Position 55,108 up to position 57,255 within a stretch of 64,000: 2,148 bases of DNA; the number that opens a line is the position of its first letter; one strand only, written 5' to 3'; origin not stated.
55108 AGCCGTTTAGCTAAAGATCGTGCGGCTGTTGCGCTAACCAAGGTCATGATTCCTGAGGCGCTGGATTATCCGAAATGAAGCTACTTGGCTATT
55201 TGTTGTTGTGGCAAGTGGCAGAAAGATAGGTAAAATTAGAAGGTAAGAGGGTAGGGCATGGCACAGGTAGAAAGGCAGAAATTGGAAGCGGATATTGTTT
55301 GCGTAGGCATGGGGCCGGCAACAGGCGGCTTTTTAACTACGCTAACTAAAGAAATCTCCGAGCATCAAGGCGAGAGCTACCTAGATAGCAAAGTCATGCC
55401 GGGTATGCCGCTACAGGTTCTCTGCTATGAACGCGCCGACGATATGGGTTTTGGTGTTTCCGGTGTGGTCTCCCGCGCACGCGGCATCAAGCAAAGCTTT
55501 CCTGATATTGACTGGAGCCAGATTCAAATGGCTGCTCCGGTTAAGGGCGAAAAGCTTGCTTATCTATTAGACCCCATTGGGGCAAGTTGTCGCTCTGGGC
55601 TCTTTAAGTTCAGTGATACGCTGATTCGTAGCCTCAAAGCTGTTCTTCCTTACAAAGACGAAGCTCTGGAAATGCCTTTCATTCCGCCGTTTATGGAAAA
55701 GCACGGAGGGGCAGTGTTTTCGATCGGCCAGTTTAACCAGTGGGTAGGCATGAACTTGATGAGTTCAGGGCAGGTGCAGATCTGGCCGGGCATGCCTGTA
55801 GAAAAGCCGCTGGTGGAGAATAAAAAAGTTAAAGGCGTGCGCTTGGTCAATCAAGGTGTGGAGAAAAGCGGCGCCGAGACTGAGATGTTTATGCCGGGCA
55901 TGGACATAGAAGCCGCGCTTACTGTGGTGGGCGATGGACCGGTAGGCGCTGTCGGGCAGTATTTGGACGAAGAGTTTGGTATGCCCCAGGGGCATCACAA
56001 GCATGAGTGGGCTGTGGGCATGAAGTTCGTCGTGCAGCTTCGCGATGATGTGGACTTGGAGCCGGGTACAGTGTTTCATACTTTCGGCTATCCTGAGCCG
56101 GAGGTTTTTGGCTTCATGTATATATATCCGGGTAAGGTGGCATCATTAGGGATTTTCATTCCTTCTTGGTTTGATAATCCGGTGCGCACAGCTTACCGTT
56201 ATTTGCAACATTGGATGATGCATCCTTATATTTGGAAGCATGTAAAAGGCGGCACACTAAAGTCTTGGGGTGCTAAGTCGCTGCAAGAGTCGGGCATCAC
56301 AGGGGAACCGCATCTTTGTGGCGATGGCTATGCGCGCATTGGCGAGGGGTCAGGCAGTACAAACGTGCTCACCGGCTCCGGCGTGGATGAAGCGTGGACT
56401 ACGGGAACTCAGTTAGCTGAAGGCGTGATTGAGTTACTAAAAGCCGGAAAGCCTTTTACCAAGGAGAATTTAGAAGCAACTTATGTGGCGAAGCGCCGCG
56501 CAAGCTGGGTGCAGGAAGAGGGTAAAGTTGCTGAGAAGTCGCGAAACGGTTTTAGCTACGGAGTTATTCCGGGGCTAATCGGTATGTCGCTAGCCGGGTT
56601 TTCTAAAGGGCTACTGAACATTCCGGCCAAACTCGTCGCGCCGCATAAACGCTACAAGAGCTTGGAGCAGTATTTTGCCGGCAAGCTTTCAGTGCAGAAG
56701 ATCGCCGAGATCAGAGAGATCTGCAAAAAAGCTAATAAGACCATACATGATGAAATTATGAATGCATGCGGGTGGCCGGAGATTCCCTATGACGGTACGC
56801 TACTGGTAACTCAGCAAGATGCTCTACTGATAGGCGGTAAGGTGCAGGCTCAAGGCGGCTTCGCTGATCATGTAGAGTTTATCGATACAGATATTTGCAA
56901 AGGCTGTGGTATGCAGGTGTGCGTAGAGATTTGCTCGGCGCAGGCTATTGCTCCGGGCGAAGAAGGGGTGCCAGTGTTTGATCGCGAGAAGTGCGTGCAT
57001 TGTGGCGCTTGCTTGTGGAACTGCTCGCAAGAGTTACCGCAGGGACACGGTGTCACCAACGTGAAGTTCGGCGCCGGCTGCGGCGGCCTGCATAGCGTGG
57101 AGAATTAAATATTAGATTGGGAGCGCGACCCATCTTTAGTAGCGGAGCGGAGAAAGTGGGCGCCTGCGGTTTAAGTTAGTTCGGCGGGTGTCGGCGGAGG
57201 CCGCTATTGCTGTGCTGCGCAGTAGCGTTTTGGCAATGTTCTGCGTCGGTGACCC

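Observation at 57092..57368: Repeat copy D inserted exactly between the ETF-QO stop codon and its intrinsic terminator, with a perfect 18-bp flanking duplication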

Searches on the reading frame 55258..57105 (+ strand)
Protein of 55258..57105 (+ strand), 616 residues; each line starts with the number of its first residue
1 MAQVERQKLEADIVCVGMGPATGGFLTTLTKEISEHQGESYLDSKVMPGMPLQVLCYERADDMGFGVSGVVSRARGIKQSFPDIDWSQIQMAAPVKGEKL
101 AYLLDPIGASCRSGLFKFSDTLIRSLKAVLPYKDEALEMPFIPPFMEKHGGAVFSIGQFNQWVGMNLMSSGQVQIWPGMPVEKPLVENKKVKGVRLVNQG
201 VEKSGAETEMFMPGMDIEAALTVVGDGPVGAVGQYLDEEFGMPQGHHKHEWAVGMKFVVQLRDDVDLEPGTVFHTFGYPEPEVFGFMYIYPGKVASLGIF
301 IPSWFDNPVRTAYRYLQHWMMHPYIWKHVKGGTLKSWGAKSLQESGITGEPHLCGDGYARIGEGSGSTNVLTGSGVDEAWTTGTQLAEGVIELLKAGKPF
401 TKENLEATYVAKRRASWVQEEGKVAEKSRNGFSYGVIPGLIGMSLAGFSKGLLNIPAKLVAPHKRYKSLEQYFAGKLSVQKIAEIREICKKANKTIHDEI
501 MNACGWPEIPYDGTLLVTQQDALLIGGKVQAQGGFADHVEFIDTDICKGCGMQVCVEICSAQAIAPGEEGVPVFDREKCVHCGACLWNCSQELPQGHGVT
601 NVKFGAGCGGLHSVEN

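Call 11: find_encoding_contigs(protein=window:55258-57105:+, flank=10000, max_places=10)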
Protein window:55258-57105:+ (616 aa): no gene with exactly this product is on record in the collection.

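Call 13: search_protein_families(library=pfam, proteins=[window:55258-57105:+])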
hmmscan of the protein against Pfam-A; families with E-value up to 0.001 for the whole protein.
window:55258-57105:+ (616 aa): 6 families
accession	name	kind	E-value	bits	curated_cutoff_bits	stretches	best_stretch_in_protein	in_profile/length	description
PF21162.3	ETFQO_UQ-bd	-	5.7e-10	40.1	27.7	1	251-342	1-96/96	ETF-QO, ubiquinone-binding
PF12837.12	Fer4_6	-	1.9e-09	37.5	25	1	571-589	1-19/24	4Fe-4S binding domain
PF12797.12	Fer4_2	-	1.1e-07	31.7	24.5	1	571-589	2-20/22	4Fe-4S binding domain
PF13187.11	Fer4_9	-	8.8e-05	22.9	27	1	547-592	2-50/52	4Fe-4S dicluster domain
PF12838.12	Fer4_7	-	0.00016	22.5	27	1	547-590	2-49/52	4Fe-4S dicluster domain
PF13237.11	Fer4_10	-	0.00052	20.3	25.5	0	542-589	4-52/53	4Fe-4S dicluster domain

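Call 14: find_homologous_proteins(query=window:55258-57105:+, max_evalue=1e-50)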
Query window:55258-57105:+ (616 aa): 6336 proteins with E <= 1e-50 among 8000 candidates; the best 120 are listed.
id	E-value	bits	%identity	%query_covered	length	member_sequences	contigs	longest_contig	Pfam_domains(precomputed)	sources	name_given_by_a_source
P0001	0.0e+0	1444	100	100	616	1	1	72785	PF12797.13,PF12837.13,PF21162.4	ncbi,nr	ncbi:MAG: 4Fe-4S ferredoxin [Deltaproteobacteria bacterium]|nr:4Fe-4S ferredoxin [Deltaproteobacteri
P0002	0.0e+0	1181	79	99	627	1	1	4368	PF12837.13,PF21162.4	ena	-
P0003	0.0e+0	1029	69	100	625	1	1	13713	PF21162.4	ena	-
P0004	3.4e-293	992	66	100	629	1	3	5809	PF12797.13,PF12837.13,PF21162.4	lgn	-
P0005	3.2e-290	982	66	100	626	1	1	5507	PF21162.4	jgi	-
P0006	1.6e-286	970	65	100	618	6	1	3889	PF21162.4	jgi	jgi:electron-transferring-flavoprotein dehydrogenase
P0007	1.7e-286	970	66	100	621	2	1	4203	PF21162.4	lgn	-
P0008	2.2e-286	970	65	100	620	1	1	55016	PF21162.4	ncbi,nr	ncbi:MAG TPA: 4Fe-4S ferredoxin [Clostridia bacterium]|nr:4Fe-4S ferredoxin [Clostridia bacterium]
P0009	2.4e-286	970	64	100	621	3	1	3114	PF21162.4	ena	-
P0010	6.8e-286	968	64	100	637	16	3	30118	PF12837.13,PF21162.4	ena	-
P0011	2.0e-285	967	64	100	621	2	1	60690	PF21162.4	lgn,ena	-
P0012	2.9e-285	966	66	100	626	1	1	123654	PF21162.4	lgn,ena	-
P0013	4.9e-285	965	65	100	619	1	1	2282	PF21162.4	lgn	-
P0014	6.0e-285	965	65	100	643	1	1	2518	PF12837.13,PF21162.4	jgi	jgi:electron-transferring-flavoprotein dehydrogenase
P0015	8.8e-285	964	64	100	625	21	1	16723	PF21162.4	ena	-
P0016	1.6e-284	964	64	100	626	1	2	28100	PF21162.4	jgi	jgi:electron-transferring-flavoprotein dehydrogenase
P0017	2.3e-284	963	64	100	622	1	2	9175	PF12837.13,PF21162.4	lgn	-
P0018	4.3e-284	962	64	100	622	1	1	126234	PF21162.4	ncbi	ncbi:MAG: hypothetical protein ACE14M_04395 [Terriglobales bacterium]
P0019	1.3e-283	961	65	100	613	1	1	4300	PF21162.4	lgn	-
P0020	5.2e-283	959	66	99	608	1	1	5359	PF21162.4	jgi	jgi:electron-transferring-flavoprotein dehydrogenase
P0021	1.1e-282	958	64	100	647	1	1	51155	PF12837.13,PF21162.4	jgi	jgi:electron-transferring-flavoprotein dehydrogenase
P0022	1.6e-282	957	64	100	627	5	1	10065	PF21162.4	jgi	-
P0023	3.2e-282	956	65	100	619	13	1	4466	PF21162.4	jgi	jgi:electron-transferring-flavoprotein dehydrogenase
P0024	3.7e-282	956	65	99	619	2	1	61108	PF12837.13,PF21162.4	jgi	-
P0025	4.4e-282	956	64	100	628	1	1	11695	PF21162.4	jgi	jgi:electron-transferring-flavoprotein dehydrogenase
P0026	5.3e-282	955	64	100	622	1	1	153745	PF12837.13,PF21162.4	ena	-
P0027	5.6e-282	955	65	99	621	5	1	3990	PF21162.4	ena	-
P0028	6.0e-282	955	63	100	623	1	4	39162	PF21162.4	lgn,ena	-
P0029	8.9e-282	955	64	100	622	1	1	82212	PF12837.13,PF21162.4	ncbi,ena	-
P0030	1.0e-281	954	66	100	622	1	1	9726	PF12837.13,PF21162.4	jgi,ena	-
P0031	1.1e-281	954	64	100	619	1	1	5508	PF21162.4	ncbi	-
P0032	1.2e-281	954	65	100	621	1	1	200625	PF21162.4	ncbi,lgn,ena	-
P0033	1.3e-281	954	64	99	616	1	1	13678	PF12837.13,PF21162.4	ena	-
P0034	1.7e-281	954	64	100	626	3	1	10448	PF21162.4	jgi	-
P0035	2.7e-281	953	65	99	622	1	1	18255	PF12797.13,PF12837.13,PF21162.4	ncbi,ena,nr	ncbi:MAG TPA: 4Fe-4S ferredoxin [Opitutaceae bacterium]|nr:4Fe-4S ferredoxin [Opitutaceae bacterium]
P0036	3.1e-281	953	66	100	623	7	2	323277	PF21162.4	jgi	jgi:electron-transferring-flavoprotein dehydrogenase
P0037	3.5e-281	953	65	100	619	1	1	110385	PF12837.13,PF21162.4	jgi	jgi:electron-transferring-flavoprotein dehydrogenase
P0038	4.0e-281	952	65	99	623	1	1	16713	PF12797.13,PF12837.13,PF21162.4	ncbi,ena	-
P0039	4.0e-281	952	63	100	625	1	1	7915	PF12837.13,PF21162.4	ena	-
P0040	8.6e-281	951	65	100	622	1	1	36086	PF21162.4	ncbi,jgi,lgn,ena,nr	ncbi:MAG TPA: hypothetical protein VD837_10160 [Terriglobales bacterium]|nr:hypothetical protein [Te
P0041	9.4e-281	951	63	99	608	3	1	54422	PF21162.4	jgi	jgi:electron-transferring-flavoprotein dehydrogenase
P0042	1.4e-280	951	63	99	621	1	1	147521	PF12797.13,PF12837.13,PF21162.4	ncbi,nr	ncbi:MAG: 4Fe-4S ferredoxin [Opitutaceae bacterium]|nr:4Fe-4S ferredoxin [Opitutaceae bacterium]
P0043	1.7e-280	950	62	100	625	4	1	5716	PF12837.13,PF21162.4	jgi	jgi:electron-transferring-flavoprotein dehydrogenase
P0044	3.0e-280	950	64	100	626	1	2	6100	PF21162.4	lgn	-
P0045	3.5e-280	949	64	100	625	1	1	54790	PF12797.13,PF12837.13,PF21162.4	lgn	-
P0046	3.8e-280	949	63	100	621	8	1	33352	PF21162.4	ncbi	-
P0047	4.6e-280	949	63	100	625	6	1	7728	PF12837.13,PF21162.4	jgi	jgi:electron-transferring-flavoprotein dehydrogenase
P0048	5.1e-280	949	63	100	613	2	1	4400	PF12837.13,PF21162.4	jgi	-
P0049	5.1e-280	949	63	100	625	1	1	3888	PF21162.4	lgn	-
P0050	5.9e-280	949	65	99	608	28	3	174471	PF12797.13,PF12837.13,PF21162.4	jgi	jgi:electron-transferring-flavoprotein dehydrogenase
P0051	6.6e-280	948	64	99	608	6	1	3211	PF12837.13,PF21162.4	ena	-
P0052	6.8e-280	948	63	100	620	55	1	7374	PF21162.4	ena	-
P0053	7.9e-280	948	64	100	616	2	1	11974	PF21162.4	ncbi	-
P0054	8.6e-280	948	66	99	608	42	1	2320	PF12837.13,PF21162.4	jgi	-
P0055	8.6e-280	948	62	100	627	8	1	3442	PF21162.4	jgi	-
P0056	9.1e-280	948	64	100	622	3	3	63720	PF21162.4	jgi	jgi:electron-transferring-flavoprotein dehydrogenase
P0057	9.8e-280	948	63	100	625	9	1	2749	PF21162.4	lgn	-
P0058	1.0e-279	948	64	100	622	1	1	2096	PF12837.13,PF21162.4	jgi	jgi:electron-transferring-flavoprotein dehydrogenase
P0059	1.0e-279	948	63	100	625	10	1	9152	PF12837.13,PF21162.4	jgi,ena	-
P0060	1.1e-279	948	64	99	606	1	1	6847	PF21162.4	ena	-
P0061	1.4e-279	947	65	100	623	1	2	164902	PF21162.4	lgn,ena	-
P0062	1.5e-279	947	64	99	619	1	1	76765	PF12837.13,PF21162.4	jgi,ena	-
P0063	1.5e-279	947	65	100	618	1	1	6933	PF12837.13,PF21162.4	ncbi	-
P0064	2.2e-279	947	63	100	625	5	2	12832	PF21162.4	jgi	jgi:electron-transferring-flavoprotein dehydrogenase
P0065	4.0e-279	946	63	99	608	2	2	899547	PF12837.13,PF21162.4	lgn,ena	-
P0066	7.6e-279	945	63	100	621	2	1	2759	PF12837.13,PF21162.4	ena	-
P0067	8.7e-279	945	63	100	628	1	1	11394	PF21162.4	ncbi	-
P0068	8.7e-279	945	63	100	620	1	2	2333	PF21162.4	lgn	-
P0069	8.8e-279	945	63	100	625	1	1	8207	PF21162.4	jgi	jgi:electron-transferring-flavoprotein dehydrogenase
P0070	1.2e-278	944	64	100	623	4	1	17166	PF21162.4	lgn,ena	-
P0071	1.2e-278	944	63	100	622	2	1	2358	PF21162.4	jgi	jgi:electron-transferring-flavoprotein dehydrogenase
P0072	1.3e-278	944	64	99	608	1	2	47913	PF12797.13,PF12837.13,PF21162.4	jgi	jgi:electron-transferring-flavoprotein dehydrogenase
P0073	1.3e-278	944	63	100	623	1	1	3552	PF21162.4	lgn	-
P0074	1.4e-278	944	63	100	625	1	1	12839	PF21162.4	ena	-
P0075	1.4e-278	944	64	100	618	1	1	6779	PF21162.4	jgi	jgi:electron-transferring-flavoprotein dehydrogenase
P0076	1.6e-278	944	63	100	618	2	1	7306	PF12837.13,PF21162.4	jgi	-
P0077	1.6e-278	944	66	99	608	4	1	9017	PF12837.13,PF21162.4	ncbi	-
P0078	1.8e-278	944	64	100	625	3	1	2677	PF12837.13,PF21162.4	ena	-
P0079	2.0e-278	943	64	99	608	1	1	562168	PF12837.13,PF21162.4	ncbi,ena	-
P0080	2.1e-278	943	65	100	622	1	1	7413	PF12837.13,PF21162.4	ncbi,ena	-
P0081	2.3e-278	943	64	99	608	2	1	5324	PF21162.4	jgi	-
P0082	2.4e-278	943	64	100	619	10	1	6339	PF21162.4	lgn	-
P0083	2.5e-278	943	63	100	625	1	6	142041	PF12837.13,PF21162.4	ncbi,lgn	-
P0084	2.5e-278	943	63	100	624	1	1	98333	PF12837.13,PF21162.4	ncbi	-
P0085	3.0e-278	943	64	100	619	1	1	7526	PF12837.13,PF21162.4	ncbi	-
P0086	3.0e-278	943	64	99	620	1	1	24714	PF21162.4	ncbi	-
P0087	3.3e-278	943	62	100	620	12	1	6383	PF21162.4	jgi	jgi:electron-transferring-flavoprotein dehydrogenase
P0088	3.5e-278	943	63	100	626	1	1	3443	PF21162.4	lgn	-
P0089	3.7e-278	943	63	100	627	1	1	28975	PF12837.13,PF21162.4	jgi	jgi:electron-transferring-flavoprotein dehydrogenase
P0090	4.2e-278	942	62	100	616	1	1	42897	PF12837.13,PF21162.4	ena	-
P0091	5.7e-278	942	62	100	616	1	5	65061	PF12797.13,PF12837.13,PF21162.4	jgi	jgi:electron-transferring-flavoprotein dehydrogenase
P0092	6.5e-278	942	65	100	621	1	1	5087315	PF12837.13,PF21162.4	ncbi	ncbi:MAG: 4Fe-4S ferredoxin [Nibricoccus sp.]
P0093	8.1e-278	941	64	99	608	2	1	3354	PF12797.13,PF12837.13,PF21162.4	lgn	-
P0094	8.8e-278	941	64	100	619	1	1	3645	PF21162.4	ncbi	-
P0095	9.2e-278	941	64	100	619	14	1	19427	PF21162.4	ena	-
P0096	9.3e-278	941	63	100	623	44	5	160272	PF21162.4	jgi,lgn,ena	jgi:electron-transferring-flavoprotein dehydrogenase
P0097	9.4e-278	941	64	99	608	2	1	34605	PF12837.13,PF21162.4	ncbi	-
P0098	9.4e-278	941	64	100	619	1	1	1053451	PF12837.13,PF21162.4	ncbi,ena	-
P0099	9.5e-278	941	63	100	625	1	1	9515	PF21162.4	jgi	-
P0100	1.1e-277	941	63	99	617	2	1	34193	PF12837.13,PF21162.4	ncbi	-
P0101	1.5e-277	941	63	100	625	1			PF21162.4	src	-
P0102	3.2e-277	939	65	99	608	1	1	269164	PF21162.4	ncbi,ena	-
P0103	3.5e-277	939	63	100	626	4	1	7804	PF21162.4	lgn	-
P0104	3.5e-277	939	63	100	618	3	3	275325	PF21162.4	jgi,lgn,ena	-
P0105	3.6e-277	939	63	100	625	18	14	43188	PF21162.4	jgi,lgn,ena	-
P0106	4.1e-277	939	62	100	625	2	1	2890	PF12837.13,PF21162.4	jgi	-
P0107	4.4e-277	939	62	100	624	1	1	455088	PF12837.13,PF21162.4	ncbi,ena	-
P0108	4.7e-277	939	63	100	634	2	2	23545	PF12837.13,PF21162.4,PF12838.13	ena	-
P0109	5.3e-277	939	63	100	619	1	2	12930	PF21162.4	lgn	-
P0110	5.4e-277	939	62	100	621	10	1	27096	PF12837.13,PF21162.4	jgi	jgi:electron-transferring-flavoprotein dehydrogenase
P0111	5.5e-277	939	65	100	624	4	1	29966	PF12837.13,PF21162.4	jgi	-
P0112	6.0e-277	939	63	99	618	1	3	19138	PF21162.4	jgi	jgi:electron-transferring-flavoprotein dehydrogenase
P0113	6.2e-277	939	62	100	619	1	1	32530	PF21162.4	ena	-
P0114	7.0e-277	938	64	100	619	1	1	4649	PF21162.4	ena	-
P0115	7.3e-277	938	62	100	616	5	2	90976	PF12837.13,PF21162.4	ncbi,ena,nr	ncbi:MAG TPA: 4Fe-4S ferredoxin [Candidatus Hydrogenedentes bacterium]|nr:4Fe-4S ferredoxin [Candida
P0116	9.8e-277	938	62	100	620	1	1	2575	PF21162.4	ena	-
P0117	1.3e-276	938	64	100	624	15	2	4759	PF21162.4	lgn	-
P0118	1.3e-276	937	63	100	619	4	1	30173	PF21162.4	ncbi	-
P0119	1.4e-276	937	63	100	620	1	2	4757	PF21162.4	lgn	-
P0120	1.6e-276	937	63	100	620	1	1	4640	PF21162.4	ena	-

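Call 15: find_encoding_contigs(protein=P0001, flank=10000, max_places=5)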
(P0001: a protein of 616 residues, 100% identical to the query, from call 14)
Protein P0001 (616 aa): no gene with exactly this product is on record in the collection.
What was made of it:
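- Tried and rejected: It is not on record (calls 11, 15), so the remaining 8.8 kb of the contig and the rest of the genome were unavailable.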

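Call 16: find_encoding_contigs(protein=P0002, flank=10000, max_places=5)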
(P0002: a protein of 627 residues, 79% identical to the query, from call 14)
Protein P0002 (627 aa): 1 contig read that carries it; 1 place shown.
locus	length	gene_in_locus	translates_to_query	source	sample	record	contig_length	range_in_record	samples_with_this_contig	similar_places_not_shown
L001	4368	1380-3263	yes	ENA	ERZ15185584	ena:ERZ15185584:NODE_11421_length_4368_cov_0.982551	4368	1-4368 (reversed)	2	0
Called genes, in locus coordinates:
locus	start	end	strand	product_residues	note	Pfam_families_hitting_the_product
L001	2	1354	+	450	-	?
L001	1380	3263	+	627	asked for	PF21162:ETFQO_UQ-bd, PF12837:Fer4_6 (faint)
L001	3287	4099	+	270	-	PF01012:ETF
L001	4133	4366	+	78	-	?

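Call 17: find_encoding_contigs(protein=P0003, flank=10000, max_places=5)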
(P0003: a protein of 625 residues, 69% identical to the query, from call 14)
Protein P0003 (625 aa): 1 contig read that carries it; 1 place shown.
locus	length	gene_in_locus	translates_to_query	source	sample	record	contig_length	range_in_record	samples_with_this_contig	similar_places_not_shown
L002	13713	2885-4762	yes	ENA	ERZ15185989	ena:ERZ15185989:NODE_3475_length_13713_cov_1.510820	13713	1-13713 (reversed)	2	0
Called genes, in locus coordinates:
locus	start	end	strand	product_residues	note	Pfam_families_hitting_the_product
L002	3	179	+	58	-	?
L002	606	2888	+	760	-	PF02771:Acyl-CoA_dh_N, PF00441:Acyl-CoA_dh_1 (weak)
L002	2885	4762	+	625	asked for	PF21162:ETFQO_UQ-bd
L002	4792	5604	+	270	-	PF01012:ETF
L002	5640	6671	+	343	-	PF01012:ETF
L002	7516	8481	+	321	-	PF01145:Band_7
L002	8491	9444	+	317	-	PF01145:Band_7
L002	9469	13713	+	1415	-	?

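Call 56: list_cluster_members(proteins=[P0001, P0002])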
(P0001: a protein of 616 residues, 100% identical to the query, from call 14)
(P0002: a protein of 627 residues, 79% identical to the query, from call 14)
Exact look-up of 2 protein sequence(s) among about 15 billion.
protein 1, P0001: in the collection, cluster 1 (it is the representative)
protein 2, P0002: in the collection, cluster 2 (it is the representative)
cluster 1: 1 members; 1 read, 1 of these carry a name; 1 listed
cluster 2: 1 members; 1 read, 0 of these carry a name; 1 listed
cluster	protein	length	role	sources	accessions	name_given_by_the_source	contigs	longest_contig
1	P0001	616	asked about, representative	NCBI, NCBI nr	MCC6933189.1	MAG: 4Fe-4S ferredoxin [Deltaproteobacteria bacterium] | 4Fe-4S ferredoxin [Deltaproteobacteria bacterium]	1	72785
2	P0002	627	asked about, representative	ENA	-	-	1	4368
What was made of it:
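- The window comes from a metagenome-assembled contig (calls 14, 56), and repeats can cause misjoins.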
